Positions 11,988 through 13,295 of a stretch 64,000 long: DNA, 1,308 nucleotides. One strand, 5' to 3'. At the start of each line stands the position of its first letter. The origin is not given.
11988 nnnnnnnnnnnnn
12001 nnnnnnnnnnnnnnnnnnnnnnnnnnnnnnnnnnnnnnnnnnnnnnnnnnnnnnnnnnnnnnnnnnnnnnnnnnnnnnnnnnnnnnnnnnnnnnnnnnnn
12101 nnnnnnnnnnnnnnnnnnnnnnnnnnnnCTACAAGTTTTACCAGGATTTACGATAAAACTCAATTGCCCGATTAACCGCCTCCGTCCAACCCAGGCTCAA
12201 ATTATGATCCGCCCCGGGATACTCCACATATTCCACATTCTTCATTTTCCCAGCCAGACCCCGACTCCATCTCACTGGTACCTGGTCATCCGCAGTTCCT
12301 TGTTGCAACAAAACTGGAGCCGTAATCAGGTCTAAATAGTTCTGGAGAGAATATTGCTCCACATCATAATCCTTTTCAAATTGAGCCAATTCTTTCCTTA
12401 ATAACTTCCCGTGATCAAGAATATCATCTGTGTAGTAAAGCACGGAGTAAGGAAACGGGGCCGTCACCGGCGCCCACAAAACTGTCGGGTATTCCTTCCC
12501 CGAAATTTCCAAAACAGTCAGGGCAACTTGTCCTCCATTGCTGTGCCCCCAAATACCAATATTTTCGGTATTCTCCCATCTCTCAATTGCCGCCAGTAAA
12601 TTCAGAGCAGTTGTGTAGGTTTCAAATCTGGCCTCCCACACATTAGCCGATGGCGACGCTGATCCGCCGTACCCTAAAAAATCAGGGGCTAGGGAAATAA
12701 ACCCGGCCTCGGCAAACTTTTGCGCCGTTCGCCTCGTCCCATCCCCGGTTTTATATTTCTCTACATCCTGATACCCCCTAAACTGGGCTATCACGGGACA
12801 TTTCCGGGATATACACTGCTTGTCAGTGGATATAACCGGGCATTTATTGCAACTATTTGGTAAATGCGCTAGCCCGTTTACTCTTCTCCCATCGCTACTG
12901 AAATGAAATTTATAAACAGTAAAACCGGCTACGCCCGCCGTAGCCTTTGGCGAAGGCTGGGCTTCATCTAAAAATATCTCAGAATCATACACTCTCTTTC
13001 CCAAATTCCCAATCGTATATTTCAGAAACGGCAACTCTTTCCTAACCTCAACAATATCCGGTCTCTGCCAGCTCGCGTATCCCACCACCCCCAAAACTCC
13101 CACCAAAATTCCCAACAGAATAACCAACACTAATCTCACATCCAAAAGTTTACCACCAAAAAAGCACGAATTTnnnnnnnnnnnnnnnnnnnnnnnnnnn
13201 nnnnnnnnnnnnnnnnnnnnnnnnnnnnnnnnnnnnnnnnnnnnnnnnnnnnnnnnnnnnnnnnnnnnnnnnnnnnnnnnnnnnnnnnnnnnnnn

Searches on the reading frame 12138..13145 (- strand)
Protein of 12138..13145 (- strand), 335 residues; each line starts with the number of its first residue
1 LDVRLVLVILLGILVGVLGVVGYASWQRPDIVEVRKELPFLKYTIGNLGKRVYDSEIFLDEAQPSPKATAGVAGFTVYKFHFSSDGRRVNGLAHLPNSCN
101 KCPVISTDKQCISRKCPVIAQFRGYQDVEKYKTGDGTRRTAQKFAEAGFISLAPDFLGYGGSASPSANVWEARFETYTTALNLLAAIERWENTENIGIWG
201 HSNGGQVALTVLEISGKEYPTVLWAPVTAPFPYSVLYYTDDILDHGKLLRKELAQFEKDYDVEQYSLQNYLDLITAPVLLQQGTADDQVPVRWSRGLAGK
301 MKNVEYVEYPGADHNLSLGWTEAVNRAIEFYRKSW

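Call 76: search_protein_families(library=pfam, proteins=[window:12138-13145:-], max_evalue=0.001)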
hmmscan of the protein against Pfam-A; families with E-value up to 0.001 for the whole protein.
window:12138-13145:- (335 aa): 8 families
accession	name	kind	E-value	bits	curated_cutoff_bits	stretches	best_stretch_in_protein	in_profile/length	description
PF00326.27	Peptidase_S9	-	2.7e-11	43.8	22.6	1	141-317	7-190/213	Prolyl oligopeptidase family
PF12146.15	Hydrolase_4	-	1.8e-10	41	27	1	139-230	22-113/239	Serine aminopeptidase, S33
PF00561.26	Abhydrolase_1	-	5.6e-08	33.2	25.8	1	138-213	17-88/245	alpha/beta hydrolase fold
PF12697.13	Abhydrolase_6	-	1.4e-07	32.9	26.3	1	146-318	25-208/217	Alpha/beta hydrolase family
PF01738.24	DLH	-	1.8e-06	28.1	21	1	135-314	28-186/217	Dienelactone hydrolase family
PF08386.16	Abhydrolase_4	-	2.6e-05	24.7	21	1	275-331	34-90/103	TAP-like protein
PF20434.5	BD-FAE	-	3.6e-05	23.8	26.8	0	257-300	171-214/215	BD-FAE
PF00756.26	Esterase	-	0.00013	22.2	22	1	114-314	22-226/251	Putative esterase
